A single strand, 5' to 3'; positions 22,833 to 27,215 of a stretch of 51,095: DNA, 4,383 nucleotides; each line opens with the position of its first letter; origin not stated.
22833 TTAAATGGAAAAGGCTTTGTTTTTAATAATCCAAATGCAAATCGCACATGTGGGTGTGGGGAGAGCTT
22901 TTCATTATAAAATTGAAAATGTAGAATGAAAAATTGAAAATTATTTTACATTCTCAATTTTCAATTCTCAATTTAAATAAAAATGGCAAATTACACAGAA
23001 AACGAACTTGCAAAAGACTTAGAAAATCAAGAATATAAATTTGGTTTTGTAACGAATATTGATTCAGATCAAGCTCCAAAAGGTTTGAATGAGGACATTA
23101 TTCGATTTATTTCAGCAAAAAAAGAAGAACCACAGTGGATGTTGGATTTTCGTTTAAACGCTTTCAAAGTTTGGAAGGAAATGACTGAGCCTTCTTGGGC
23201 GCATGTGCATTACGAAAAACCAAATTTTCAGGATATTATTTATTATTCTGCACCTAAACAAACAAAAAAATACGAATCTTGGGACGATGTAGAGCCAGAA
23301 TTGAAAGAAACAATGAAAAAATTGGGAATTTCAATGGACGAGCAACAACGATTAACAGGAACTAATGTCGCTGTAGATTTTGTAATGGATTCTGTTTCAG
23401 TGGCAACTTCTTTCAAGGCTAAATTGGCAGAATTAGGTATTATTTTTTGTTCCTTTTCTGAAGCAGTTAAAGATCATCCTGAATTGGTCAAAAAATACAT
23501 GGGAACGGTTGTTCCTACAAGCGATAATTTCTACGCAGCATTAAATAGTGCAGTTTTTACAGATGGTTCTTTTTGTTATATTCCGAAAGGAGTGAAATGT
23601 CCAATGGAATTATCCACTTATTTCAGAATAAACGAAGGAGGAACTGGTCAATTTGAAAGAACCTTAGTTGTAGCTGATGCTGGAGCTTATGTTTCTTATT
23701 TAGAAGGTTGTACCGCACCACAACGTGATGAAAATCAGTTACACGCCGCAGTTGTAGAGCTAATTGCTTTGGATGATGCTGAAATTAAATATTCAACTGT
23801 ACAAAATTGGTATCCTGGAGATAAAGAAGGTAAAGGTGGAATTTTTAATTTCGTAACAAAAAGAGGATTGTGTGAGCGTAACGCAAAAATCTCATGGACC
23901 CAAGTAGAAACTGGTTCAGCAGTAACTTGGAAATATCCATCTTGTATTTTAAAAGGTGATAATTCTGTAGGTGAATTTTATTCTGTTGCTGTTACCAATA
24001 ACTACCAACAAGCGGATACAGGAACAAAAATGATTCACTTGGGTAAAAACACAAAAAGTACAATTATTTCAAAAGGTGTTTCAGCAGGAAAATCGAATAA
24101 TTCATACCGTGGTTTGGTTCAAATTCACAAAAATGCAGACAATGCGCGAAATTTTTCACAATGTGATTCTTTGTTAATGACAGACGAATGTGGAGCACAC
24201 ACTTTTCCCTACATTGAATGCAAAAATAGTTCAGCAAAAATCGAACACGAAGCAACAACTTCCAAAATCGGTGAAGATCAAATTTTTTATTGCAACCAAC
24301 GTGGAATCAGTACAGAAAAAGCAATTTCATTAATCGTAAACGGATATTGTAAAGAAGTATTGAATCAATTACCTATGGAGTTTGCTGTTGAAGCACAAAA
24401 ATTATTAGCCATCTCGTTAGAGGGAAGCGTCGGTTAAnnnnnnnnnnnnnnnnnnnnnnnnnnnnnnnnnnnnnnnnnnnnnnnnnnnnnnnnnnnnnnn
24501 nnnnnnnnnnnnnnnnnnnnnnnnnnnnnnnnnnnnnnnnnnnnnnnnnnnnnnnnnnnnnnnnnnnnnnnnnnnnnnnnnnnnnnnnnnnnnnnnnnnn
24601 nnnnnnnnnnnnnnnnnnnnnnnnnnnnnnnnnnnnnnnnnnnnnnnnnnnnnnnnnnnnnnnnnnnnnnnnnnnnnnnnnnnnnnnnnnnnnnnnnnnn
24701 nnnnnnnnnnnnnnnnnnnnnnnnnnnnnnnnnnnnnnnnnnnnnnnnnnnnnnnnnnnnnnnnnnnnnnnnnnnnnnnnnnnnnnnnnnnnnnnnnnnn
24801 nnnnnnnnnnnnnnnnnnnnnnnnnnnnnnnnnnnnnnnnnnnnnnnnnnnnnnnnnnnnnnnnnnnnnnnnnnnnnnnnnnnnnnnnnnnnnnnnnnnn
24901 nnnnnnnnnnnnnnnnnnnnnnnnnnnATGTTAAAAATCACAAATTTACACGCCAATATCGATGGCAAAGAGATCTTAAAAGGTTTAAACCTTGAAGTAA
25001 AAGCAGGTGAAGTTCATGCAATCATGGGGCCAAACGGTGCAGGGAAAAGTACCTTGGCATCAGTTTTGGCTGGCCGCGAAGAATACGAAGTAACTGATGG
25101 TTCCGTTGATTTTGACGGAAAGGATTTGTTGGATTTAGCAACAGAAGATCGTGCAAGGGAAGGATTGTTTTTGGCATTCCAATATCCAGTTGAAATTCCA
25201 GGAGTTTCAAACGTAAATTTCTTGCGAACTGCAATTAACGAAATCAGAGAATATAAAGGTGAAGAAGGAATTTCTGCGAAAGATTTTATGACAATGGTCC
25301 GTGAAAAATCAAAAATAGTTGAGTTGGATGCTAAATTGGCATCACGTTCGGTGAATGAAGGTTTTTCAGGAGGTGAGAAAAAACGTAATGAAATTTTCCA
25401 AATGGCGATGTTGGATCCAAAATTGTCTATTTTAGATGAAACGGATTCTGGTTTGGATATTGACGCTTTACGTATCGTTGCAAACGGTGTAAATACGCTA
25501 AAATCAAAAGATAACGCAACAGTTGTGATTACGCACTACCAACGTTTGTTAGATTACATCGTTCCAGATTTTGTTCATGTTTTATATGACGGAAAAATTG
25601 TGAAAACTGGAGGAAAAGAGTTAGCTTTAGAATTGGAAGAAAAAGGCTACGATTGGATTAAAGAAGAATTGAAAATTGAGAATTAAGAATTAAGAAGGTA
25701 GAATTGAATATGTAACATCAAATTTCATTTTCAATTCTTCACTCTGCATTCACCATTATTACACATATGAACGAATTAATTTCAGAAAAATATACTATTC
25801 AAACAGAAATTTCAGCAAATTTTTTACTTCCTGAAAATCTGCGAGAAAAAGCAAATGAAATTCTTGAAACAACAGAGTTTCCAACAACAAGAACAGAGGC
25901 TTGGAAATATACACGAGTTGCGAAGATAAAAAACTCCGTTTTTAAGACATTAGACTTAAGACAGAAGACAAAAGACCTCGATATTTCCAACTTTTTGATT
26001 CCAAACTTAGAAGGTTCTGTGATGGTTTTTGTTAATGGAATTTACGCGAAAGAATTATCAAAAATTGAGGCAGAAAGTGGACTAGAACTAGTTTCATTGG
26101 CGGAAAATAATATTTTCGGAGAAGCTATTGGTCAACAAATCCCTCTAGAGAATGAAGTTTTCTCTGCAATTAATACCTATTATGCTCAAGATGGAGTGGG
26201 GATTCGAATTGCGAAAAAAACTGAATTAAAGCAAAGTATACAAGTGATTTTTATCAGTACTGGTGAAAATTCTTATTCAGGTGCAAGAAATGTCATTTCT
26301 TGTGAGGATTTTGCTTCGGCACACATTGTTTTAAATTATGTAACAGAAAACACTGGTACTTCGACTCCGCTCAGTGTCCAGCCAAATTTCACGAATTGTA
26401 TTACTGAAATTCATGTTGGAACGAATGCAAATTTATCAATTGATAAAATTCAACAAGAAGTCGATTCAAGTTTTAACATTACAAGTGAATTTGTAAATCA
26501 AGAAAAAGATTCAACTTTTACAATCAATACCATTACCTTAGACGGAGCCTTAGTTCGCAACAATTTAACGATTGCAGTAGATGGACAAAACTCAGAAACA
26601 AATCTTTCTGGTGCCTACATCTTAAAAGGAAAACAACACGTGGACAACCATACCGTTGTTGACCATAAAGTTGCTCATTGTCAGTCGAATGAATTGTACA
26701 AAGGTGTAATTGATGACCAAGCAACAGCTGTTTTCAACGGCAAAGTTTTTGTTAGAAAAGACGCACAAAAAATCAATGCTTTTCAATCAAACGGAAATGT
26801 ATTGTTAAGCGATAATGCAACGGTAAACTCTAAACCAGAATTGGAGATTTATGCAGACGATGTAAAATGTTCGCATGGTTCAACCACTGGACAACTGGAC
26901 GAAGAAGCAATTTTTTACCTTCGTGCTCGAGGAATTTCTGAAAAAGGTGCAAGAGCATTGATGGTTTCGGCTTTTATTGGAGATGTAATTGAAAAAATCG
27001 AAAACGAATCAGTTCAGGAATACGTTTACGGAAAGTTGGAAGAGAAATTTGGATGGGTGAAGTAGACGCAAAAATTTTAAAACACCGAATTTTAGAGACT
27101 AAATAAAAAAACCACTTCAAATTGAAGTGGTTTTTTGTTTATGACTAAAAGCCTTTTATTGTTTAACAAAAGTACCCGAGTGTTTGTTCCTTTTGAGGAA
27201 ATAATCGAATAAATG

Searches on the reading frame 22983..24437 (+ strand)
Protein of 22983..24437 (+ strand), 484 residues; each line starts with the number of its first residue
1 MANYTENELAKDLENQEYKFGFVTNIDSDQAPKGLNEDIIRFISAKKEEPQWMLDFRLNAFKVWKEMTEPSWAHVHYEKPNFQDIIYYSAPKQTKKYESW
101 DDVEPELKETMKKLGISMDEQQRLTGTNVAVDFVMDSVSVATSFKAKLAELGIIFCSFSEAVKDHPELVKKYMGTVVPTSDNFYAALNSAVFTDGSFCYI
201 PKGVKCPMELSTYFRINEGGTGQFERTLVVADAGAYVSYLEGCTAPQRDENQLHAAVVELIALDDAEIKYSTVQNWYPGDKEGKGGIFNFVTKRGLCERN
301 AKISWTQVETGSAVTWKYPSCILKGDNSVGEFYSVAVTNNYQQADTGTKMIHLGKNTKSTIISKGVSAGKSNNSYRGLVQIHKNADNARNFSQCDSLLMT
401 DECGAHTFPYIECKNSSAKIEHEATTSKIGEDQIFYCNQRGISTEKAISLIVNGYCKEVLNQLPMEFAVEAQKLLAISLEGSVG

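Call 56: search_protein_families(library=ncbifam, proteins=[window:22983-24437:+], max_evalue=0.00001)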
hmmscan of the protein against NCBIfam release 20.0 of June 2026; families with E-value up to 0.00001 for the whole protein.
window:22983-24437:+ (484 aa): 5 families
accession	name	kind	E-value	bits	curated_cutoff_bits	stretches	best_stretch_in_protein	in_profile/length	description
NF008773.0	PRK11814.1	equivalog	3.3e-271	899.9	717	1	4-484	5-484/484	Fe-S cluster assembly protein SufB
TIGR01980.1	sufB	equivalog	8.3e-193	641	346.4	1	17-475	2-448/448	Fe-S cluster assembly protein SufB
NF052511.1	SUF_like_SmsB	exception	9.9e-56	189.6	650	1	34-481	11-443/445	SUF-like minimal system protein SmsB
TIGR01981.1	sufD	equivalog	2.1e-48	165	222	1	190-468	2-271/275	Fe-S cluster assembly protein SufD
NF008194.0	PRK10948.1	equivalog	8.6e-15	54.5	489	1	307-464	245-402/423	Fe-S cluster assembly protein SufD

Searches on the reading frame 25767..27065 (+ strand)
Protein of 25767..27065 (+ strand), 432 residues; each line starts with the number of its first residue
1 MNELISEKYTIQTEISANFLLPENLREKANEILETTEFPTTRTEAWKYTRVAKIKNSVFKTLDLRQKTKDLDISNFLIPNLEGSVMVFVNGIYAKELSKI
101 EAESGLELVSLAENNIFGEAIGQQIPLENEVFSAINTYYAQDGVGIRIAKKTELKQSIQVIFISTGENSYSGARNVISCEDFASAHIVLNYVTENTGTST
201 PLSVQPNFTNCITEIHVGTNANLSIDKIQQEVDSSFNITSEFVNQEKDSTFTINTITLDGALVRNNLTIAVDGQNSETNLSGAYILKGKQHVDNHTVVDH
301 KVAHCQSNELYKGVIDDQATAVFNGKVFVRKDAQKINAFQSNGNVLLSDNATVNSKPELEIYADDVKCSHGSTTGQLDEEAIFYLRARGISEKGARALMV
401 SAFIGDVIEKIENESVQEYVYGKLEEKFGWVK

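Call 56: search_protein_families(library=ncbifam, proteins=[window:25767-27065:+], max_evalue=0.00001)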
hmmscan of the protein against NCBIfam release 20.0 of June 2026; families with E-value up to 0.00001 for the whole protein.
window:25767-27065:+ (432 aa): 5 families
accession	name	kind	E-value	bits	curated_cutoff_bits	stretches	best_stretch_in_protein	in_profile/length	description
TIGR01981.1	sufD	equivalog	1.6e-80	270.4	222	1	140-419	4-274/275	Fe-S cluster assembly protein SufD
NF008194.0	PRK10948.1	equivalog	6.4e-68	229.5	489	1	33-429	36-419/423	Fe-S cluster assembly protein SufD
TIGR01980.1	sufB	equivalog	2.3e-30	105.6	346.4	1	115-412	147-437/448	Fe-S cluster assembly protein SufB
NF008773.0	PRK11814.1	equivalog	1.4e-18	66.8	717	1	116-415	167-467/484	Fe-S cluster assembly protein SufB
NF052511.1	SUF_like_SmsB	exception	1.3e-14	54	650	1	196-417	212-431/445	SUF-like minimal system protein SmsB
